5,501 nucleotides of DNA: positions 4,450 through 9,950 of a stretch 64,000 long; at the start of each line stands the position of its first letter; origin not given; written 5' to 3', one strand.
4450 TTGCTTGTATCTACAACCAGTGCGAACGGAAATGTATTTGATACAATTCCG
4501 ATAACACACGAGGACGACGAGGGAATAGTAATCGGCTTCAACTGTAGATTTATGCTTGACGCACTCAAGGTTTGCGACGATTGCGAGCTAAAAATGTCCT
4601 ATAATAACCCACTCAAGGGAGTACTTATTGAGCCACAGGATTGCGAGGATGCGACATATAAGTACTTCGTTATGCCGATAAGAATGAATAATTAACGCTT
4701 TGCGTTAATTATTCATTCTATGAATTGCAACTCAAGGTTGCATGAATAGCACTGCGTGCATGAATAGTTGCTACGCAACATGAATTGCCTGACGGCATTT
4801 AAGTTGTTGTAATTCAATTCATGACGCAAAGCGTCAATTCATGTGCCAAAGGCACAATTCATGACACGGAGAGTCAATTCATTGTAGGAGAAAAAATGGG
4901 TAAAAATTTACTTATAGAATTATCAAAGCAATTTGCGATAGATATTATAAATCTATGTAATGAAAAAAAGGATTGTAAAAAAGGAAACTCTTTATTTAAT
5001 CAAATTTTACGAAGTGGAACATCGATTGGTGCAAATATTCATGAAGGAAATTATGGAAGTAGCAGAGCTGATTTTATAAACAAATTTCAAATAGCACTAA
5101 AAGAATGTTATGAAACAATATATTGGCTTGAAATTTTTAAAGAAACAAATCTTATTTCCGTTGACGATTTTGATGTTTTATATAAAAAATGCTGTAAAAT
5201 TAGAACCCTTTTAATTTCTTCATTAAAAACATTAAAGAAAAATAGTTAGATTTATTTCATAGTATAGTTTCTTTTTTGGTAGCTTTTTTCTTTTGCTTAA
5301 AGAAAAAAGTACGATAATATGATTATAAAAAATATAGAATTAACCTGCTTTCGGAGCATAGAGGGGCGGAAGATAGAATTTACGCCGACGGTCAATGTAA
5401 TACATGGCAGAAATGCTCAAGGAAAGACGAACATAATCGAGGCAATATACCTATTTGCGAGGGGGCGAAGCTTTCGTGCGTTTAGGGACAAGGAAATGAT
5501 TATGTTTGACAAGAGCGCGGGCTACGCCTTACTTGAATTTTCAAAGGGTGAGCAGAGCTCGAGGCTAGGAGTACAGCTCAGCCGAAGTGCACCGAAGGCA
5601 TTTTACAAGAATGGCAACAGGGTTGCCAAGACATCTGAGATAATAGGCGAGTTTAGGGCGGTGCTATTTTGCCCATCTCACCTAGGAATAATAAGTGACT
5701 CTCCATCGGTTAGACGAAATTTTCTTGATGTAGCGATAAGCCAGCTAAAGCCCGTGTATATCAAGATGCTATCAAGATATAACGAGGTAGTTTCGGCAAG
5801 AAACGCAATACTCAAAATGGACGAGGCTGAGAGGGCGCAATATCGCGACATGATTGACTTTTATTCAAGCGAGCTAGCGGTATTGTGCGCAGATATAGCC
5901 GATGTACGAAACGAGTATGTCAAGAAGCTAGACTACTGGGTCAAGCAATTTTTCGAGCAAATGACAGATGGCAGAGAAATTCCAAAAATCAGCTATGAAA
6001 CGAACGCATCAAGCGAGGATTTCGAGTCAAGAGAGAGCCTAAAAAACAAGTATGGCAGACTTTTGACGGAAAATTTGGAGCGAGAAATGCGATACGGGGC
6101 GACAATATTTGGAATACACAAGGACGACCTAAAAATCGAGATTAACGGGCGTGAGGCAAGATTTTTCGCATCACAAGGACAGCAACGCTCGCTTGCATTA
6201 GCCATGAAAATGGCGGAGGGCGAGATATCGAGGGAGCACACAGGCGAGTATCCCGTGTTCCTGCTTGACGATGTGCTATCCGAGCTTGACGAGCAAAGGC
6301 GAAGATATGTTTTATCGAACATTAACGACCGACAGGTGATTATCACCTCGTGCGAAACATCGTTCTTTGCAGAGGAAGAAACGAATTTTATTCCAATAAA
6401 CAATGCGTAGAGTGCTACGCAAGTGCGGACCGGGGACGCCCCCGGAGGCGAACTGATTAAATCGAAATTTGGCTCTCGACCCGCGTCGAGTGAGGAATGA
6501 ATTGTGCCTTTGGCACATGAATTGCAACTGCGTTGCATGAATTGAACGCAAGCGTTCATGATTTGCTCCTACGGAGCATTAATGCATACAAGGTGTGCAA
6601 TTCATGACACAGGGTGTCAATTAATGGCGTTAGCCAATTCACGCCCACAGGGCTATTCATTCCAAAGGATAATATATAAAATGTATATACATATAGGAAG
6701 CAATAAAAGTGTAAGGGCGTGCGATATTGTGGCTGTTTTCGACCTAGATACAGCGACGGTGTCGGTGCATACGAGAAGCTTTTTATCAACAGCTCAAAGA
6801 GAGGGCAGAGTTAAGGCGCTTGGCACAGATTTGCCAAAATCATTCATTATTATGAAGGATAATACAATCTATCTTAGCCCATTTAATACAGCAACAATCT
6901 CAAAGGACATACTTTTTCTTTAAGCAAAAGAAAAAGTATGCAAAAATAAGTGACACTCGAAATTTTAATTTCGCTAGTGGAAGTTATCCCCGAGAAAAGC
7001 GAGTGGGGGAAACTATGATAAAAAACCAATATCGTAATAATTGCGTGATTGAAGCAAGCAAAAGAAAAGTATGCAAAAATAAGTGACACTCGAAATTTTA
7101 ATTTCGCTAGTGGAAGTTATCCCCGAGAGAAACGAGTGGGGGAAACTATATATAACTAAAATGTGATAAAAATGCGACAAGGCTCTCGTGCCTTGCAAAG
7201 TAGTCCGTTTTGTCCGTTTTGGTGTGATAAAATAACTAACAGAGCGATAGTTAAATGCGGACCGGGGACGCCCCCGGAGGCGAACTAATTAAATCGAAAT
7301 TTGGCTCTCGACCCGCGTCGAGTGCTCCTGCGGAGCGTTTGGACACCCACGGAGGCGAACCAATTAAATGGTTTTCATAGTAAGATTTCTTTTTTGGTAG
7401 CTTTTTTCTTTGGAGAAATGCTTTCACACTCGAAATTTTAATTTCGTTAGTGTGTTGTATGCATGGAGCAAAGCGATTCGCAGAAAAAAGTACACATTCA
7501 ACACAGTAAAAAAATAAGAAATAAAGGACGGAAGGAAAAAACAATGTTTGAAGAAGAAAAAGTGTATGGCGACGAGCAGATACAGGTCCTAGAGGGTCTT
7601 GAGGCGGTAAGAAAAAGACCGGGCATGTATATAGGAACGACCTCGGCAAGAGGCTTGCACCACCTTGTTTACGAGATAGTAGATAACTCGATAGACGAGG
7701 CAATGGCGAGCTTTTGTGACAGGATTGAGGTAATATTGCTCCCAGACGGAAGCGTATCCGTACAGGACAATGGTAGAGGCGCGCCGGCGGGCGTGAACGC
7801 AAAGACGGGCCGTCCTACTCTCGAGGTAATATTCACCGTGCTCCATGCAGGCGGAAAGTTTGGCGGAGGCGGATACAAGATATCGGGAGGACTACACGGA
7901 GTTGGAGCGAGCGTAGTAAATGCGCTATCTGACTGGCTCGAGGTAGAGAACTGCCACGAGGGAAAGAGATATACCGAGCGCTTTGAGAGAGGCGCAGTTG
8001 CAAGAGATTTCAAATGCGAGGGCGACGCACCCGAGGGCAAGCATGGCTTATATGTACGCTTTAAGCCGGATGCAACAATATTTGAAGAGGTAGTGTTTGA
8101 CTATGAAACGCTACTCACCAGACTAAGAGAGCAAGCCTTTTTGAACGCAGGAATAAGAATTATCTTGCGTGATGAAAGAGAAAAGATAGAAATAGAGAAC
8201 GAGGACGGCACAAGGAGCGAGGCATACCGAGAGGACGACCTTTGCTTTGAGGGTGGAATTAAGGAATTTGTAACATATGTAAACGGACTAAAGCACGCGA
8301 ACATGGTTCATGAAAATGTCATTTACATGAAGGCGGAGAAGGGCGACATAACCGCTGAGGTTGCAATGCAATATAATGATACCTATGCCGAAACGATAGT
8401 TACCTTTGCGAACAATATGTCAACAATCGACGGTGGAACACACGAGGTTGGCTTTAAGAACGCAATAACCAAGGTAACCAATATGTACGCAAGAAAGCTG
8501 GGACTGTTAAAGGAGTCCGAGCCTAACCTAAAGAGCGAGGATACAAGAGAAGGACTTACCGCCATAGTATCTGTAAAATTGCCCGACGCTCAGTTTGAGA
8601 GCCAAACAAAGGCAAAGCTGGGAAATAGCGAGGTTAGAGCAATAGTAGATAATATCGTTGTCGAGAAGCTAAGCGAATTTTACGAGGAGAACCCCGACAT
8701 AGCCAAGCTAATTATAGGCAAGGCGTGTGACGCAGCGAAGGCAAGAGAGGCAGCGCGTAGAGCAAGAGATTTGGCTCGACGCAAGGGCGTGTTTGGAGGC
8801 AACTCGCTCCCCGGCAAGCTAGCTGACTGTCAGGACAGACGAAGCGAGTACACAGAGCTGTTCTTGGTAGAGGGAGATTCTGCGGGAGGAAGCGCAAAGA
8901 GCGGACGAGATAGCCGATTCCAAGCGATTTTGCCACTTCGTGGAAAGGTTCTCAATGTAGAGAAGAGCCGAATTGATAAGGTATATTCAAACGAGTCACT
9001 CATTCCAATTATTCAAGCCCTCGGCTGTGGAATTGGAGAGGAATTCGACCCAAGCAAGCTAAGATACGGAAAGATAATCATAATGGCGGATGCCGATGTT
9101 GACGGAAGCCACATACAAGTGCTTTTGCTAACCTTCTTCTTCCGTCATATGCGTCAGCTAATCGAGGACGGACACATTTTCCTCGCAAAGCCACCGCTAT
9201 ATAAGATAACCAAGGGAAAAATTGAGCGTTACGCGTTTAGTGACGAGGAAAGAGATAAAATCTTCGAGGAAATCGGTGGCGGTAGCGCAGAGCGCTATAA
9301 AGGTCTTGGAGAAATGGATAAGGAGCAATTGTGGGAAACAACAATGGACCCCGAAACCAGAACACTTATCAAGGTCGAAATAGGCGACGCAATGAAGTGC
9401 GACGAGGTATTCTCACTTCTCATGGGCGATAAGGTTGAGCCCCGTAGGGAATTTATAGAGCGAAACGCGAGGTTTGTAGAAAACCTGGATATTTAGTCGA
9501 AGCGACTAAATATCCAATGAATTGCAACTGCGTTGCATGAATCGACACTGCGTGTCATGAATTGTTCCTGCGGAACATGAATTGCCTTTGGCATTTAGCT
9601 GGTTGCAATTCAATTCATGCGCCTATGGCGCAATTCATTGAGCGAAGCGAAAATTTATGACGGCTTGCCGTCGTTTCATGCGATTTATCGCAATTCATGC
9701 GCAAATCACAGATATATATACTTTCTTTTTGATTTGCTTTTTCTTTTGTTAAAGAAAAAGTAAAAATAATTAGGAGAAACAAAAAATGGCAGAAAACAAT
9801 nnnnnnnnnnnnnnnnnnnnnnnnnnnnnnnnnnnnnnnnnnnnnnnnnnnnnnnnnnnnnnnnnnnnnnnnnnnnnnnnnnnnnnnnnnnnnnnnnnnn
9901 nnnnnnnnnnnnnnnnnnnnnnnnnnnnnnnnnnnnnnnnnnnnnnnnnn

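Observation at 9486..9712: Arrays of short hairpins with variable, self-complementary stems joined by conserved 8-nt linkers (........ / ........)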

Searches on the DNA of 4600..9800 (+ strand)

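Call 54: search_rna_families(source=window, start=4600, end=9800, threshold=evalue, max_evalue=5)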
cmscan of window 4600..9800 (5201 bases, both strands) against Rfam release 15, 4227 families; matches with E-value up to 5: 8.
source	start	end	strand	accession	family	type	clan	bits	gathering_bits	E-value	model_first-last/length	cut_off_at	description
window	9515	9588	+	RF01706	Gut-1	Gene; sRNA;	-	38.3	50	5.3e-05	1-77/77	no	Gut-1 RNA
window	4811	4884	-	RF01706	Gut-1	Gene; sRNA;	-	36.1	50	0.00019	1-77/77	no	Gut-1 RNA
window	6460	6548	+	RF01706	Gut-1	Gene; sRNA;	-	32.8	50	0.0013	1-77/77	no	Gut-1 RNA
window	5257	5324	+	RF03566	mir-4875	Gene; miRNA;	-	23.1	90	0.32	1-73/73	no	mir-4875 microRNA precursor family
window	6803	6881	+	RF00493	snoU2-30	Gene; snRNA; snoRNA; CD-box;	-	22.9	60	0.57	1-70/70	no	Small nucleolar RNA U2-30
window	9677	9784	+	RF00265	SNORA69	Gene; snRNA; snoRNA; HACA-box;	-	21.6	47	2.1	1-132/132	no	Small nucleolar RNA SNORA69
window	9607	9681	-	RF01706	Gut-1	Gene; sRNA;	-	20.3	50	1.9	1-77/77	no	Gut-1 RNA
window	5261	5296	+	RF00489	ctRNA_p42d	Gene; antisense;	-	17.9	50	4.4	1-46/46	no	ctRNA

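Call 56: search_rna_families(source=window, start=9450, end=9750, threshold=evalue, max_evalue=1, show_alignments=3)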
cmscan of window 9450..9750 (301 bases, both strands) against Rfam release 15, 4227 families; matches with E-value up to 1: 2.
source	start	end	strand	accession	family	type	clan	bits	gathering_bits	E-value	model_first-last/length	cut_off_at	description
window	9515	9588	+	RF01706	Gut-1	Gene; sRNA;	-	38.3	50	3.1e-06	1-77/77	no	Gut-1 RNA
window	9607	9681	-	RF01706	Gut-1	Gene; sRNA;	-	20.3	50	0.11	1-77/77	no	Gut-1 RNA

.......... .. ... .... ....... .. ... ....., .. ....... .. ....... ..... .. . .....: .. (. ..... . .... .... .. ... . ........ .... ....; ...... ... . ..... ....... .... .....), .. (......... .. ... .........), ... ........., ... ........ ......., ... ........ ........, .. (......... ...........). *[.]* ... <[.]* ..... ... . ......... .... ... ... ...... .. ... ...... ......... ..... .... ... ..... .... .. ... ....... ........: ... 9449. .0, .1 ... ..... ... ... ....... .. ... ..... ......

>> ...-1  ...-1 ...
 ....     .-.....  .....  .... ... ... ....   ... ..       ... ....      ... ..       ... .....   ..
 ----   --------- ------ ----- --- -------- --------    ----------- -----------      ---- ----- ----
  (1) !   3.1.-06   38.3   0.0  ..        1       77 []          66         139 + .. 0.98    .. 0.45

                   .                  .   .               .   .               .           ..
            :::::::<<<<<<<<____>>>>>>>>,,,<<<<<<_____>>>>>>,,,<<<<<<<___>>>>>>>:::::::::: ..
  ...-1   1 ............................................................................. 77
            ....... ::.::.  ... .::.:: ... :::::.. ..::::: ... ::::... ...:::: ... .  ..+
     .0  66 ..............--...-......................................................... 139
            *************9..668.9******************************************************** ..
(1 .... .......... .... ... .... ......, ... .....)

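Call 60: search_rna_families(sources=[L249, L257, L259, L262, L251, L264, L280, L268, L237, L255, L267, L250, L277, L246, L263, L247, L233, L260, L235, L208], threshold=gathering)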
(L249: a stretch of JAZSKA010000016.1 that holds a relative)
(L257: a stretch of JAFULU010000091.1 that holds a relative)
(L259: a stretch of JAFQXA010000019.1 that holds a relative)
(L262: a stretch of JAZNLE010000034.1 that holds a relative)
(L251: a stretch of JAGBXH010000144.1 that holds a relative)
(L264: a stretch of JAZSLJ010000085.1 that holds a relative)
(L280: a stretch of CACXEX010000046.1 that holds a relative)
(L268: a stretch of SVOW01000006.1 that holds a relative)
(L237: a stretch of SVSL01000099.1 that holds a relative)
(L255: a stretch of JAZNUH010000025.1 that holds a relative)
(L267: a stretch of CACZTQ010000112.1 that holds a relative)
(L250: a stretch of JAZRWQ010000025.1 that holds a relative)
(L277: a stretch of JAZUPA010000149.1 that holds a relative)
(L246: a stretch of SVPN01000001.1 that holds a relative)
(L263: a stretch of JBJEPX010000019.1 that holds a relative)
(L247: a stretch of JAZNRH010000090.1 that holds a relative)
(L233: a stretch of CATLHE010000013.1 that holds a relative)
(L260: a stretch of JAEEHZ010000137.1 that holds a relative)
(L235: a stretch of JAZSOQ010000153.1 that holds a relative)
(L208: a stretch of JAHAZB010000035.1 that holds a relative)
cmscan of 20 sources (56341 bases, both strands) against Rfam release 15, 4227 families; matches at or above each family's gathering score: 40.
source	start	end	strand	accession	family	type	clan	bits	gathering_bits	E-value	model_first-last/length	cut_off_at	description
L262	1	201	+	RF00010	RNaseP_bact_a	Gene; ribozyme;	CL00002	129.3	100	2.3e-39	147-367/367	5'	Bacterial RNase P class A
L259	1919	2041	+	RF00050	FMN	Cis-reg; riboswitch;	-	116.6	66.2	1.5e-26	1-138/138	no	FMN riboswitch aptamer (RFN element)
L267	138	213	+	RF01706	Gut-1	Gene; sRNA;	-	78.4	50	4.2e-14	1-77/77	no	Gut-1 RNA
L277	820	896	+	RF01706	Gut-1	Gene; sRNA;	-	77.8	50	5.8e-14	1-77/77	no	Gut-1 RNA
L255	1276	1349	+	RF01706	Gut-1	Gene; sRNA;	-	76.9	50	1e-13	1-77/77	no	Gut-1 RNA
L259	1270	1346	+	RF01706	Gut-1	Gene; sRNA;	-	76.5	50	1.2e-13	1-77/77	no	Gut-1 RNA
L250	1270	1346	+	RF01706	Gut-1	Gene; sRNA;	-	76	50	1.7e-13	1-77/77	no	Gut-1 RNA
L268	1275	1351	+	RF01706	Gut-1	Gene; sRNA;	-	75.1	50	2.9e-13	1-77/77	no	Gut-1 RNA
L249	976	1047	+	RF00005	tRNA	Gene; tRNA;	CL00001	72.7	29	4.9e-14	1-71/71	no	tRNA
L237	1269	1343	+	RF01706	Gut-1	Gene; sRNA;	-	70.2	50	4.9e-12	1-77/77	no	Gut-1 RNA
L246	1293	1367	+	RF01706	Gut-1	Gene; sRNA;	-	69.4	50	7.9e-12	1-77/77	no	Gut-1 RNA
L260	1295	1371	+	RF01706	Gut-1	Gene; sRNA;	-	69.1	50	9.5e-12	1-77/77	no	Gut-1 RNA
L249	1316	1391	+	RF01706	Gut-1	Gene; sRNA;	-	68.5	50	1.3e-11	1-77/77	no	Gut-1 RNA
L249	883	955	+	RF00005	tRNA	Gene; tRNA;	CL00001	68.4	29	7.5e-13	1-71/71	no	tRNA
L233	1184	1256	+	RF00005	tRNA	Gene; tRNA;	CL00001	67.3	29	1.5e-12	1-71/71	no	tRNA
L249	1110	1181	+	RF00005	tRNA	Gene; tRNA;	CL00001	67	29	1.8e-12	1-71/71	no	tRNA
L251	1259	1332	+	RF01706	Gut-1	Gene; sRNA;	-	66.9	50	3.3e-11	1-77/77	no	Gut-1 RNA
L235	1219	1292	+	RF00005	tRNA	Gene; tRNA;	CL00001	65.1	29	6.2e-12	1-71/71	no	tRNA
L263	161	237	+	RF01706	Gut-1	Gene; sRNA;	-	63.3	50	2.7e-10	1-77/77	no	Gut-1 RNA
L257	1253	1328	+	RF01706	Gut-1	Gene; sRNA;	-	59.6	50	2.3e-09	1-77/77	no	Gut-1 RNA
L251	1147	1219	+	RF00005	tRNA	Gene; tRNA;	CL00001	59.6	29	2e-10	1-71/71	no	tRNA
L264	94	169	+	RF01706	Gut-1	Gene; sRNA;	-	59.6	50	2.3e-09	1-77/77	no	Gut-1 RNA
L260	1064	1149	+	RF00005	tRNA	Gene; tRNA;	CL00001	59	29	2.9e-10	1-71/71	no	tRNA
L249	1191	1274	+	RF00005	tRNA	Gene; tRNA;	CL00001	58.9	29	3.1e-10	1-71/71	no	tRNA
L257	1140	1213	+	RF00005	tRNA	Gene; tRNA;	CL00001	58.6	29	3.8e-10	1-71/71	no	tRNA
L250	1153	1223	+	RF00005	tRNA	Gene; tRNA;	CL00001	58.5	29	4e-10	1-71/71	no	tRNA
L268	1146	1229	+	RF00005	tRNA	Gene; tRNA;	CL00001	58.4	29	4.2e-10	1-71/71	no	tRNA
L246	1167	1245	+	RF00005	tRNA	Gene; tRNA;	CL00001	57.2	29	9.4e-10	1-71/71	no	tRNA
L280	120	194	+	RF01706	Gut-1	Gene; sRNA;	-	56.9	50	1.1e-08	1-77/77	no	Gut-1 RNA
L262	218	296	+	RF01706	Gut-1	Gene; sRNA;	-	56.5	50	1.4e-08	1-77/77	no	Gut-1 RNA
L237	1133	1221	+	RF00005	tRNA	Gene; tRNA;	CL00001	55.9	29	2.1e-09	1-71/71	no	tRNA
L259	966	1049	+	RF00005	tRNA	Gene; tRNA;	CL00001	53.5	29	9.4e-09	1-71/71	no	tRNA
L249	1406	1487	-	RF01706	Gut-1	Gene; sRNA;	-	52.5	50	1.4e-07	1-77/77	no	Gut-1 RNA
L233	1292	1362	+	RF01706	Gut-1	Gene; sRNA;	-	51.6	50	2.5e-07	1-77/77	no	Gut-1 RNA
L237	1363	1450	-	RF01706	Gut-1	Gene; sRNA;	-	51.5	50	2.7e-07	1-77/77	no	Gut-1 RNA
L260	1416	1491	-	RF01706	Gut-1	Gene; sRNA;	-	50.8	50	3.8e-07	1-77/77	no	Gut-1 RNA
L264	215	291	-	RF01706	Gut-1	Gene; sRNA;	-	50.1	50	5.9e-07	1-77/77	no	Gut-1 RNA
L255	1161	1232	+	RF00005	tRNA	Gene; tRNA;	CL00001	50.1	29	8.4e-08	1-71/71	no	tRNA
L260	1176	1262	+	RF00005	tRNA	Gene; tRNA;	CL00001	49.7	29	1.1e-07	1-71/71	no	tRNA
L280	1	82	+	RF00005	tRNA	Gene; tRNA;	CL00001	35.8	29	0.00071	6-71/71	5'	tRNA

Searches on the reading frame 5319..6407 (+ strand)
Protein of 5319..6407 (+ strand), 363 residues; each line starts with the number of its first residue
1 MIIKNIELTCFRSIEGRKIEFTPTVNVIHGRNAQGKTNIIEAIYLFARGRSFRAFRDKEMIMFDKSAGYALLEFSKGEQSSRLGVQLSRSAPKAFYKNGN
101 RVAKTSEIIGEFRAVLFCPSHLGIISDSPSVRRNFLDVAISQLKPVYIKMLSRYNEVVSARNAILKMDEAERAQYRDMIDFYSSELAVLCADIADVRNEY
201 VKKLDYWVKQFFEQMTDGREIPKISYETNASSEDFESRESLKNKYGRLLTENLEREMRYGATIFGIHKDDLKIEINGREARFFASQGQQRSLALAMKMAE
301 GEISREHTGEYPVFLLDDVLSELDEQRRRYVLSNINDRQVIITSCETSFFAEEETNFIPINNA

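Call 89: search_protein_families(library=pfam, proteins=[window:5319-6407:+], max_evalue=0.00001)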
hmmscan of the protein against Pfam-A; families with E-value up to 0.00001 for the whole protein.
window:5319-6407:+ (363 aa): 3 families
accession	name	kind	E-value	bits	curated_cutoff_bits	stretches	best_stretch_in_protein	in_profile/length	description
PF02463.25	SMC_N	-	9.7e-21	74.6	40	1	3-355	2-207/220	RecF/RecN/SMC N terminal domain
PF13175.12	AAA_15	-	8.8e-12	45.7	32.1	1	1-191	1-127/374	AAA ATPase domain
PF13476.12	AAA_23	-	6.6e-08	33.9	27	1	7-51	3-47/201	AAA domain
